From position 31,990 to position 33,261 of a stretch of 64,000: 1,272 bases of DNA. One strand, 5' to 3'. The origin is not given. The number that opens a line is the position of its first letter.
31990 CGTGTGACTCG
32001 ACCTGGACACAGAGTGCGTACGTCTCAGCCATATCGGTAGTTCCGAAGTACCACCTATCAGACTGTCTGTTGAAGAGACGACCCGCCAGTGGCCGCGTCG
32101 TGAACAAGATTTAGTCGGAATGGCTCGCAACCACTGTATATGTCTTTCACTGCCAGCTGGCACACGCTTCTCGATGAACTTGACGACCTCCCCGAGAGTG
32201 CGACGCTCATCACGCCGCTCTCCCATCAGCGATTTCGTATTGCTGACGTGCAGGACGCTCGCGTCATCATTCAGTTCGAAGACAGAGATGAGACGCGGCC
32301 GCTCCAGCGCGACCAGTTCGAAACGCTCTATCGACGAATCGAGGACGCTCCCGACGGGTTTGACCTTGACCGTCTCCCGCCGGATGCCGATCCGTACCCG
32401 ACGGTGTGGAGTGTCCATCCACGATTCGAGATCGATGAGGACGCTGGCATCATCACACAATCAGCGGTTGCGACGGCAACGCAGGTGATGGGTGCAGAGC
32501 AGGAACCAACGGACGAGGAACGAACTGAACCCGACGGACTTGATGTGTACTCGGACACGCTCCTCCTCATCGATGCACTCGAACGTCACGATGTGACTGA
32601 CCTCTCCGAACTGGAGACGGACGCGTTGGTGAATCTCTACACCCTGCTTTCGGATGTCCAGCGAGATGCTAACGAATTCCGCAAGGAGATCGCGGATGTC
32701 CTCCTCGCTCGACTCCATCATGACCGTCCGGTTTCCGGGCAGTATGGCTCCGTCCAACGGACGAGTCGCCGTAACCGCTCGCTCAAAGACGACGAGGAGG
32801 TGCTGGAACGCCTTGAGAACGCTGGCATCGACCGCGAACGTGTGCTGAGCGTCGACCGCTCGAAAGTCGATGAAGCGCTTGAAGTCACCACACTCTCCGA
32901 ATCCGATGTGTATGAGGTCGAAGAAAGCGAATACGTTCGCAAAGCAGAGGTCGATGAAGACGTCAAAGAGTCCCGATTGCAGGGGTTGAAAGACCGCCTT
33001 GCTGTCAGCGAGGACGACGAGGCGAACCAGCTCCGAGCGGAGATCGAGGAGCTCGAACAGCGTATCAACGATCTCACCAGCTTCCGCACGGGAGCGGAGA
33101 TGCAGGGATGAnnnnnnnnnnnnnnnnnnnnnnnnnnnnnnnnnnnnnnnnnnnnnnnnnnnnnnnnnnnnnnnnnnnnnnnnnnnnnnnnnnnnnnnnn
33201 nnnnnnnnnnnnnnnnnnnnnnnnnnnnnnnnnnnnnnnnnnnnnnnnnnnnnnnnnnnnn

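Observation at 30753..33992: Uncharacterised four-gene cassette ending in a pRiA4b-ORF3-like protein, sandwiched between a toxin-antitoxin pair and an IS4 element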

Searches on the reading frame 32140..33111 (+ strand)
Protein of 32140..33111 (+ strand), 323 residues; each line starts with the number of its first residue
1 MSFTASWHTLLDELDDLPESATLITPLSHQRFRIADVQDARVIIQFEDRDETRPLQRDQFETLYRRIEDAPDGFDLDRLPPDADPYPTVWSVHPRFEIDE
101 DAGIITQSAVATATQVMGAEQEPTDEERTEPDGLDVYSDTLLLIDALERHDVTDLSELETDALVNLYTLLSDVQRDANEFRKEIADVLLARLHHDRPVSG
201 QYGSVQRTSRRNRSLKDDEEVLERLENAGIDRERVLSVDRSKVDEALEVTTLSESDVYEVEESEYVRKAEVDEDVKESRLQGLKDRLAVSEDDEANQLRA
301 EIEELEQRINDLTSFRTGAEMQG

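Call 3: search_protein_families(library=pfam, proteins=[window:32140-33111:+], max_evalue=1)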
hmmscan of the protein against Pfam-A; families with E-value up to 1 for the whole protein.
window:32140-33111:+ (323 aa): 3 families
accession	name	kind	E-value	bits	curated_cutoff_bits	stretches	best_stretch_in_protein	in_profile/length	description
PF25708.1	Phage_T7_Gp5_9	-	0.023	15.1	24.5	1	213-231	13-31/46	Phage T7 gp5.9 RecBCD inhibitor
PF10926.14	DUF2800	-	0.031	13.9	21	1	147-236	242-324/368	Protein of unknown function (DUF2800)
PF24615.2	Spectrin_Anc-1_2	-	0.17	12.6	28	1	179-245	11-75/105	Nuclear anchorage protein 1, spectrin repeat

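Call 4: search_protein_families(library=padloc, proteins=[window:32140-33111:+], max_evalue=1)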
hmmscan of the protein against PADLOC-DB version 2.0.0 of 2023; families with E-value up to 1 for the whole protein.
window:32140-33111:+ (323 aa): 1 family
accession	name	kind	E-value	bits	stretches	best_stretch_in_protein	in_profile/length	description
PDLC03648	REase_III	-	0.012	11.7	1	183-254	260-331/871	Type III restriction enzyme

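Call 5: search_protein_families(library=ncbifam, proteins=[window:32140-33111:+], max_evalue=1)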
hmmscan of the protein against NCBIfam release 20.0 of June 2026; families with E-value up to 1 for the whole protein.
window:32140-33111:+ (323 aa): 3 families
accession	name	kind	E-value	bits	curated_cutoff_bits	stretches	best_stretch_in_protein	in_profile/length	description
TIGR01837.1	PHA_granule_1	subfamily_domain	0.028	14.5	94.7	1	215-313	21-116/118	poly(hydroxyalkanoate) granule-associated protein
NF043030.1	T4SS_Wip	domain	0.062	12.4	300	1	135-186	22-77/330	Dot/Icm T4SS effector Wip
NF041430.1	UrfF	equivalog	0.093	12.8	100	1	278-305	28-55/68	plasmid repression protein F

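Call 8: find_encoding_contigs(protein=window:32140-33111:+, flank=10000, max_places=10)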
Protein window:32140-33111:+ (323 aa): no gene with exactly this product is on record in the collection.

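Call 9: find_homologous_proteins(query=window:32140-33111:+, max_evalue=0.001)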
Query window:32140-33111:+ (323 aa): 1985 proteins with E <= 0.001 among 7147 candidates; the best 120 are listed.
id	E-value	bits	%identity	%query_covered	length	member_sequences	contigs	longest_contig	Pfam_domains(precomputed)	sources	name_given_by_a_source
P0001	7.6e-193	658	96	100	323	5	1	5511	PF25943.1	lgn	-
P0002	1.2e-191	654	96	100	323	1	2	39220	PF25943.1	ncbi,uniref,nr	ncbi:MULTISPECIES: hypothetical protein [Haloferacaceae]|uniref:DUF2800 domain-containing protein n=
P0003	1.2e-190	651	95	100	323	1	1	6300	PF25943.1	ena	-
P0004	3.4e-190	649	94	100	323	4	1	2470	PF25943.1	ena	-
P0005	5.6e-190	649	94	100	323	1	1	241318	PF25943.1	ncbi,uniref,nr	ncbi:hypothetical protein [Halobellus inordinatus]|uniref:hypothetical protein n=1 Tax=Halobellus in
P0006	8.9e-190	648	95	100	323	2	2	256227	PF25943.1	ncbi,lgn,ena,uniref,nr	ncbi:hypothetical protein [Natronomonas sp. LN261]|uniref:hypothetical protein n=1 Tax=Natronomonas 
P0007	4.1e-189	646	93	100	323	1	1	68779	PF25943.1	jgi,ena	-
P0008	4.5e-189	646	94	100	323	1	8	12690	PF25943.1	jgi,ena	-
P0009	5.3e-189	645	95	100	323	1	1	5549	PF25943.1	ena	-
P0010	6.8e-189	645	94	100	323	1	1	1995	PF25943.1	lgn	-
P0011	9.4e-189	645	94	100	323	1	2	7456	PF25943.1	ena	-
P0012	3.4e-188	643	94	100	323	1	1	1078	PF25943.1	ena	-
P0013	3.7e-188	643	94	100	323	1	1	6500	PF25943.1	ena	-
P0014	3.9e-188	642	94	100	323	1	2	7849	PF25943.1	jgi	-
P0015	4.6e-188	642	94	100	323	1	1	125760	PF25943.1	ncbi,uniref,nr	ncbi:hypothetical protein [Halorussus marinus]|uniref:hypothetical protein n=1 Tax=Halorussus marinu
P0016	5.7e-188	642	94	100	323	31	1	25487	PF25943.1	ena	-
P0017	5.8e-188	642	94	100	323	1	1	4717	PF25943.1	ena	-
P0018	7.2e-188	642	93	100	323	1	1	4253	PF25943.1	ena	-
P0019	8.1e-188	641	94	100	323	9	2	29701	PF25943.1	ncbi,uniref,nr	ncbi:hypothetical protein ACFQJ7_10885 [Halovenus rubra]|uniref:DUF2800 family protein n=2 Tax=Halov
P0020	8.9e-188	641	94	100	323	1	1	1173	PF25943.1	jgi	-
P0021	9.4e-188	641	94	100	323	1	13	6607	PF25943.1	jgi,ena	jgi:hypothetical protein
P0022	9.9e-188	641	94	99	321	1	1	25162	PF25943.1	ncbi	-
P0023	1.2e-187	641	94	100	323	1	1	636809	PF25943.1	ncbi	-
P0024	1.5e-187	641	94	100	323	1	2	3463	PF25943.1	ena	-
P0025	1.6e-187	641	94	100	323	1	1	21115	PF25943.1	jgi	jgi:hypothetical protein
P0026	1.7e-187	640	93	100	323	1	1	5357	PF25943.1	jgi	-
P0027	1.8e-187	640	93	100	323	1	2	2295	PF25943.1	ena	-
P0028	2.0e-187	640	94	100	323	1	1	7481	PF25943.1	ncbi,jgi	-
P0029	4.5e-187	639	93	100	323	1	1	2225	PF25943.1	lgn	-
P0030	4.5e-187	639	93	100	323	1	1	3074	PF25943.1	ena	-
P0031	1.3e-186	637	93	100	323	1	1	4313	PF25943.1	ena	-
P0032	3.6e-186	636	93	100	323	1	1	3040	PF25943.1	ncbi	-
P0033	3.6e-186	636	93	100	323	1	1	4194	PF25943.1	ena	-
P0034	3.7e-186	636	93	100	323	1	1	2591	PF25943.1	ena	-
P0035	3.0e-185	633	93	100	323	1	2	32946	PF25943.1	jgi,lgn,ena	jgi:hypothetical protein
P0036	4.7e-185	632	93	100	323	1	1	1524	PF25943.1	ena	-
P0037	5.8e-185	632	93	100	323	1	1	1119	PF25943.1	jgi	jgi:hypothetical protein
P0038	2.6e-183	627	91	100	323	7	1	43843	PF25943.1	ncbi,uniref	ncbi:hypothetical protein [Halobacterium hubeiense]|uniref:hypothetical protein n=1 Tax=Halobacteriu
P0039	3.9e-183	626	91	100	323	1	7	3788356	PF25943.1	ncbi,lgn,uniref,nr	ncbi:hypothetical protein [Natronobacterium gregoryi]|uniref:DUF2800 domain-containing protein n=2 T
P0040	1.4e-182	624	92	99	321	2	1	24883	PF25943.1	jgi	jgi:hypothetical protein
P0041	1.7e-182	624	92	100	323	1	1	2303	PF25943.1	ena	-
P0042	1.9e-182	624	91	100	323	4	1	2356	PF25943.1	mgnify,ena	mgnify:FL=1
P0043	2.7e-182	623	91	99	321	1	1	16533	PF25943.1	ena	-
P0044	3.7e-181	620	90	100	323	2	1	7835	PF25943.1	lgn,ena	-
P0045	9.1e-181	618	91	99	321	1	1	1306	PF25943.1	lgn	-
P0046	5.3e-180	616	89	100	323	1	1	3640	PF25943.1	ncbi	ncbi:hypothetical protein ACLI4R_19110 [Natrialbaceae archaeon A-chndr2]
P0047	7.9e-180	615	89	100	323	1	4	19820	PF25943.1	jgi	-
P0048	3.1e-179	613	89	100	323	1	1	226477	PF25943.1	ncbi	ncbi:hypothetical protein ACLI4U_13340 [Natrialbaceae archaeon A-CW2]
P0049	2.0e-178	611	90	100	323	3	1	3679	PF25943.1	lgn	-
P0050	7.8e-178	609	88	100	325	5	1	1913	PF25943.1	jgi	-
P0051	1.6e-177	608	88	100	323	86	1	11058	PF25943.1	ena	-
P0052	5.4e-177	606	88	100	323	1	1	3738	PF25943.1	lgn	-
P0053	7.2e-177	606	87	100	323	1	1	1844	PF25943.1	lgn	-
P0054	9.3e-177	605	88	100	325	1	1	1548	PF25943.1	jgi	-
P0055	2.3e-175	601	88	99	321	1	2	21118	PF25943.1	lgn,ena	-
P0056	2.2e-174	597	90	99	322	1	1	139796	PF25943.1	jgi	-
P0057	5.9e-174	596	86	100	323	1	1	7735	PF25943.1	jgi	-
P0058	5.0e-172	590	86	100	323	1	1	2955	PF25943.1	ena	-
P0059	4.1e-171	587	86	98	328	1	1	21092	PF25943.1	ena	-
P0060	2.6e-169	581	84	100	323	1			PF25943.1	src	-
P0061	3.1e-169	580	85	100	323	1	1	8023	PF25943.1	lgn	-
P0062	1.8e-167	575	83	100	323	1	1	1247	PF25943.1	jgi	-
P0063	2.5e-166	571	83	99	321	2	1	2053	PF25943.1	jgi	jgi:hypothetical protein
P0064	9.9e-165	566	81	100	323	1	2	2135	PF25943.1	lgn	-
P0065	1.1e-161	556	80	100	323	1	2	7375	PF25943.1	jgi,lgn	-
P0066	1.7e-161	555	80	100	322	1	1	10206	PF25943.1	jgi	jgi:hypothetical protein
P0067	3.2e-161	554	80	100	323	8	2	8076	PF25943.1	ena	-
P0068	2.4e-160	551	82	99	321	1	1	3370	PF25943.1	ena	-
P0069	1.6e-159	549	79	100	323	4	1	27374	PF25943.1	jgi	jgi:hypothetical protein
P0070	3.5e-159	547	79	100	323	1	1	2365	PF25943.1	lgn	-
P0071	9.8e-159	546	79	100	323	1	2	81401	PF25943.1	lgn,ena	-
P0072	1.6e-158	545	80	100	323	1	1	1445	PF25943.1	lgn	-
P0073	1.8e-158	545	79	100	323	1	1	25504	PF25943.1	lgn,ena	-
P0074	1.2e-157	542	80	100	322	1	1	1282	PF25943.1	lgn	-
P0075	2.3e-157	541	78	100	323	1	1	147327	PF25943.1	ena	-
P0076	3.5e-157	541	78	100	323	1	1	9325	PF25943.1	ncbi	ncbi:MAG: hypothetical protein ABEJ86_04150 [Halococcoides sp.]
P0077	8.3e-157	540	80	100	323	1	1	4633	PF25943.1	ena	-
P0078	9.8e-157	539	91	89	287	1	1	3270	PF25943.1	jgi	jgi:hypothetical protein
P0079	1.3e-155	536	78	100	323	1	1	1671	PF25943.1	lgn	-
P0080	3.1e-155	534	78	100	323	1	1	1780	PF25943.1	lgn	-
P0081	5.9e-155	534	78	100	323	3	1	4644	PF25943.1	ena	-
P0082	2.6e-152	525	76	99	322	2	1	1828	PF25943.1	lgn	-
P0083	1.0e-151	523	78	99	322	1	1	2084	PF25943.1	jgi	jgi:hypothetical protein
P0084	4.0e-151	521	77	100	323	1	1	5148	PF25943.1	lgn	-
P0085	4.8e-151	521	77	100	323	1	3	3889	PF25943.1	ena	-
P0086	5.1e-151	521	77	100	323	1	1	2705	PF25943.1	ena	-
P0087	1.5e-150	519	76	99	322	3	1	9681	PF25943.1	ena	-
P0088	1.7e-150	519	76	100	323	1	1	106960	PF25943.1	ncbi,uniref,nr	ncbi:hypothetical protein BDK88_4323 [Natrinema hispanicum]|uniref:DUF2800 family protein n=1 Tax=Na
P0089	2.2e-150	519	76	100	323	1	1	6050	PF25943.1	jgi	jgi:acetolactate synthase small subunit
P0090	2.6e-150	518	75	100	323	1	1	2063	PF25943.1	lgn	-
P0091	3.5e-150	518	75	100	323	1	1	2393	PF25943.1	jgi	jgi:hypothetical protein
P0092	3.7e-150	518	76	100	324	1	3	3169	PF25943.1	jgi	-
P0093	3.8e-150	518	77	100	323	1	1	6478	PF25943.1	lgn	-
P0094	1.1e-149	516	75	100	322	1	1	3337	PF25943.1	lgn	-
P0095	1.9e-149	516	75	100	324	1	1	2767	PF25943.1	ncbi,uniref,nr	ncbi:hypothetical protein [Natrinema limicola]|uniref:DUF2800 domain-containing protein n=1 Tax=Natr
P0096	2.0e-149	515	76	100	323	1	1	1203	PF25943.1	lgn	-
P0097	3.0e-149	515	74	100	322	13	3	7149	PF25943.1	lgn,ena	-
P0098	4.1e-149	514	75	100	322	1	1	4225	PF25943.1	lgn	-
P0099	4.5e-149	514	75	100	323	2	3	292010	PF25943.1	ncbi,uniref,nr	ncbi:hypothetical protein [Natrinema hispanicum]|uniref:DUF2800 family protein n=1 Tax=Natrinema his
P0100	5.2e-149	514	75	100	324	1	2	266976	PF25943.1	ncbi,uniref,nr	ncbi:hypothetical protein E2L06_18700 [Haloterrigena sp. H1]|uniref:hypothetical protein n=1 Tax=Hal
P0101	5.3e-149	514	76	100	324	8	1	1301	PF25943.1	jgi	-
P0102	5.9e-149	514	75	100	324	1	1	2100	PF25943.1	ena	-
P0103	6.4e-149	514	75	100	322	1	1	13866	PF25943.1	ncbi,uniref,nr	ncbi:hypothetical protein RH858_16630 [Halalkaliarchaeum sp. AArc-GB]|uniref:hypothetical protein n=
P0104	7.5e-149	514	76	100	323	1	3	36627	PF25943.1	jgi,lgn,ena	-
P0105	9.0e-149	513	75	100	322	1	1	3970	PF25943.1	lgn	-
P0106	1.2e-148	513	75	100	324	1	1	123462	PF25943.1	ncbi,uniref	ncbi:hypothetical protein [Natrinema sp. HArc-T2]|uniref:hypothetical protein n=1 Tax=Natrinema sp. 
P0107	1.3e-148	513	75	100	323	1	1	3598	PF25943.1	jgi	jgi:hypothetical protein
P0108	1.4e-148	513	75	100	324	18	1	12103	PF25943.1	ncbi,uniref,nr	ncbi:hypothetical protein [Natrinema hispanicum]|uniref:DUF2800 family protein n=2 Tax=Natrinema his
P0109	1.9e-148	512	76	100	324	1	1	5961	PF25943.1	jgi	-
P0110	2.1e-148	512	76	100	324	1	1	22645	PF25943.1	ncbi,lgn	ncbi:hypothetical protein [Natrinema sp. JCM 9743]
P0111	2.2e-148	512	75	100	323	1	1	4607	PF25943.1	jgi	-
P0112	2.5e-148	512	75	100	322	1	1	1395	PF25943.1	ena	-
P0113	4.4e-148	511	76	100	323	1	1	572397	PF25943.1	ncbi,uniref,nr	ncbi:hypothetical protein E2L06_15880 [Haloterrigena sp. H1]|uniref:hypothetical protein n=1 Tax=Hal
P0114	4.6e-148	511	75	100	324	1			PF25943.1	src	-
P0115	8.3e-148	510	75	100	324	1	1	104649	PF25943.1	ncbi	-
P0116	8.7e-148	510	75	100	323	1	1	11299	PF25943.1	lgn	-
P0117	9.6e-148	510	75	100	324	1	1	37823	PF25943.1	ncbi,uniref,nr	ncbi:hypothetical protein [Natrinema limicola]|uniref:DUF2800 domain-containing protein n=1 Tax=Natr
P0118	9.9e-148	510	74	100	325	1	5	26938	PF25943.1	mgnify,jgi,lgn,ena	mgnify:CR=1 FL=1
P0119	1.4e-147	509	74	100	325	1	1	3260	PF25943.1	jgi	-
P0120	1.4e-147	509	74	100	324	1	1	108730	PF25943.1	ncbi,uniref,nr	ncbi:hypothetical protein BDK88_4251 [Natrinema hispanicum]|uniref:DUF2800 family protein n=1 Tax=Na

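Call 10: find_encoding_contigs(protein=P0039, flank=10000, max_places=4)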
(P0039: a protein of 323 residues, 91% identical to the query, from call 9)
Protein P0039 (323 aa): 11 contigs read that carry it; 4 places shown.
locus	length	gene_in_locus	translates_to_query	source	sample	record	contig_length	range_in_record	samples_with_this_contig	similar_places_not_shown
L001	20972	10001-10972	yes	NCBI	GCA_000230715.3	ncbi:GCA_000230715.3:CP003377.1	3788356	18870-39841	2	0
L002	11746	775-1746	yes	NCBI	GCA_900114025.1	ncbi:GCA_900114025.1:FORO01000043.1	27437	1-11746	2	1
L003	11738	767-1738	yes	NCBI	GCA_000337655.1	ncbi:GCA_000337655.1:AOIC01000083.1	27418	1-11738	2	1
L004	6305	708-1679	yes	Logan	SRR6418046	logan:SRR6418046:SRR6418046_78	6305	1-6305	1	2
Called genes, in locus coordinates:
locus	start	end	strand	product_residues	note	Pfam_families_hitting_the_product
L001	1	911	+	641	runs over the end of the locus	PF02730:AFOR_N, PF01314:AFOR_C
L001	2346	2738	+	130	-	PF19121:DUF5805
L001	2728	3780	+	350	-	PF02899:Phage_int_SAM_1 (weak), PF00589:Phage_integrase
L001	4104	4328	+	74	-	-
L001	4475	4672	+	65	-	-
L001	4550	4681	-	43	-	-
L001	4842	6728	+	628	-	PF01609:DDE_Tnp_1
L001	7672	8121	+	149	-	-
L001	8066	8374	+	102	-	-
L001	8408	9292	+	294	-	PF12760:Zn_ribbon_IS1595, PF12762:DDE_Tnp_IS1595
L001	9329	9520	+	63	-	-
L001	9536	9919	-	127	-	-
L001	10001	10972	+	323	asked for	PF25943:DUF7983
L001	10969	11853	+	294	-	PF07929:PRiA4_ORF3, PF25912:DUF7964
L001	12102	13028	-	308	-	PF25936:HisG_halo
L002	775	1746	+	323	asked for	PF25943:DUF7983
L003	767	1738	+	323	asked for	PF25943:DUF7983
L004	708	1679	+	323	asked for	PF25943:DUF7983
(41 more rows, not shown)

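Call 11: find_encoding_contigs(protein=P0002, flank=10000, max_places=3)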
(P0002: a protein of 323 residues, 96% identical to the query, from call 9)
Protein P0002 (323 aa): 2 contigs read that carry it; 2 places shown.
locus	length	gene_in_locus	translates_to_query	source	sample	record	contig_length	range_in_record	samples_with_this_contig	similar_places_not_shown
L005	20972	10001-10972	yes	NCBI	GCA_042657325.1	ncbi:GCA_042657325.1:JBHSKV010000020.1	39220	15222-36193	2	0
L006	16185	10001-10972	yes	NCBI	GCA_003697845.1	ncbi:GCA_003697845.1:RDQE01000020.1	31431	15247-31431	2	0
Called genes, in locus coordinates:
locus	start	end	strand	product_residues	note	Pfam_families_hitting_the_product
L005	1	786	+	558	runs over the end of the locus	PF05598:DUF772 (weak), PF01609:DDE_Tnp_1 (weak)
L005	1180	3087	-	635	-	-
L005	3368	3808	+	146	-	PF01638:HxlR (faint)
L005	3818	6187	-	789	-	PF00403:HMA, PF00122:E1-E2_ATPase, PF00702:Hydrolase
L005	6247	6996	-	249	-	PF24281:HVO_2928_N, PF04967:HTH_10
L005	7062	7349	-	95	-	PF25921:DUF7967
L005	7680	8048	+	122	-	PF03683:UPF0175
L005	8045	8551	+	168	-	PF11848:DUF3368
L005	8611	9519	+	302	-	-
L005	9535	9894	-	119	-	-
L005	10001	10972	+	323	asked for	PF25943:DUF7983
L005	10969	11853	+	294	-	PF07929:PRiA4_ORF3, PF25912:DUF7964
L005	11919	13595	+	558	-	PF01609:DDE_Tnp_1 (weak)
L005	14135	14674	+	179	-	PF24033:DUF7342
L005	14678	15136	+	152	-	-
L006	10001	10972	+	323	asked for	PF25943:DUF7983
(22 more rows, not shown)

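Call 12: find_encoding_contigs(protein=P0088, flank=10000, max_places=3)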
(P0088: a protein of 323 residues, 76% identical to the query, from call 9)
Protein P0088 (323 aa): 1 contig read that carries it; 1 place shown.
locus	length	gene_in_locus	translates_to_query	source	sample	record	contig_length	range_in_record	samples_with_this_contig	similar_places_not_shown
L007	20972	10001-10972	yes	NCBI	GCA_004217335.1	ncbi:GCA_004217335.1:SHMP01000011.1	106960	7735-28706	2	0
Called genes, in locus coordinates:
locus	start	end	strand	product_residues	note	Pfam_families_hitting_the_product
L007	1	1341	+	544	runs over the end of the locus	PF25227:DUF7845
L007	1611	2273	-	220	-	-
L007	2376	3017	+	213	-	-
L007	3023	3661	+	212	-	-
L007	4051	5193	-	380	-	PF14022:DUF4238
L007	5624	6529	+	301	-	-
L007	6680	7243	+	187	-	-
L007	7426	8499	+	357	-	-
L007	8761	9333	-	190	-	-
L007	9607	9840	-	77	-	-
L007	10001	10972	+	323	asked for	PF25943:DUF7983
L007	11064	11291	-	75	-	PF26450:DUF8129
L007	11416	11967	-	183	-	PF01966:HD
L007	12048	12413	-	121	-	PF24452:DUF7568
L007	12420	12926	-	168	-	PF25958:DUF7995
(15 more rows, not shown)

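Call 17: search_solved_structures(query=window:32140-33111:+, max_evalue=10)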
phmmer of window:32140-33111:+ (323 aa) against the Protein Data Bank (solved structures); distinct sequences matched with E-value up to 10: 0.

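Call 23: search_protein_representatives(protein=window:32140-33111:+)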
Query: 323 residues. Proteins with E-value up to 0.001 (for the whole library): 407; up to 1e-10: 240; up to 1e-30: 58. The best 150 are listed.
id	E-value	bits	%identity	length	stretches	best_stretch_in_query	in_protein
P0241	1.1e-134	465.3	72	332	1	1-321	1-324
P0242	1.8e-86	307.1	69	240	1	89-319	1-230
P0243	1.0e-78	281.6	61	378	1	24-257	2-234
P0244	1.4e-66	241.7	69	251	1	15-200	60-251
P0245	1.1e-63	232.2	44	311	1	1-313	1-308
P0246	1.7e-63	231.6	64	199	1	53-232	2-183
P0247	5.2e-63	230.0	55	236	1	2-205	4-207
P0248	6.4e-59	216.6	59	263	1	1-183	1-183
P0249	1.4e-58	215.4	45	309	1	6-316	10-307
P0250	2.3e-58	214.8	70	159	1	164-319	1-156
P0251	1.0e-57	212.6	91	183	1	47-156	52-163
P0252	2.7e-56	208.0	42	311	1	1-313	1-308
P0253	3.6e-56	207.6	70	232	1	140-286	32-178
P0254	4.9e-55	203.9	60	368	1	126-319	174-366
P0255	2.1e-53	198.5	39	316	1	1-313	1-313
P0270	5.2e-39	151.2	37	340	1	7-263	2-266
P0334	3.1e-23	99.5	37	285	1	103-284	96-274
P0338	7.8e-23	98.1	43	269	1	126-276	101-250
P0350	3.3e-21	92.8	43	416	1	124-286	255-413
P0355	7.4e-21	91.6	45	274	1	128-284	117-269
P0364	1.3e-19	87.5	38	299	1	121-287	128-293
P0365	1.3e-19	87.5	39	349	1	119-278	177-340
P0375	1.3e-18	84.3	36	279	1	122-287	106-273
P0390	5.4e-17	79.0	37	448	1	111-285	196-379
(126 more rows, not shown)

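Call 25: search_protein_families(library=pfam, proteins=[P0350, P0390, P0365, P0364, P0334, P0338, P0355, P0375, P0270, P0243], max_evalue=0.01)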
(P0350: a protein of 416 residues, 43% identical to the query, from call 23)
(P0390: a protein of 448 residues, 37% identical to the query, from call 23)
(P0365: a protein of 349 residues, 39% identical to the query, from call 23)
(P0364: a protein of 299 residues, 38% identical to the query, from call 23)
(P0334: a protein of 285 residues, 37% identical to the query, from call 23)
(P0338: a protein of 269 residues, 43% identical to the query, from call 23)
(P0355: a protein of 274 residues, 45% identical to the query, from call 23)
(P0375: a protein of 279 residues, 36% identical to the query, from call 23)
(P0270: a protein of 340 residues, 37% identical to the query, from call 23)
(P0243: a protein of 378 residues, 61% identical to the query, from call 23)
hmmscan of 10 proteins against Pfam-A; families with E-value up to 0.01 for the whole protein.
P0350 (416 aa): 0 families

P0390 (448 aa): 1 family
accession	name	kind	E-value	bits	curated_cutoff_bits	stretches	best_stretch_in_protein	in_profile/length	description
PF10926.14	DUF2800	-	0.0038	16.9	21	1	238-329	247-328/368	Protein of unknown function (DUF2800)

P0365 (349 aa): 0 families

P0364 (299 aa): 0 families

P0334 (285 aa): 0 families

P0338 (269 aa): 0 families

P0355 (274 aa): 0 families

P0375 (279 aa): 0 families

P0270 (340 aa): 0 families

P0243 (378 aa): 0 families
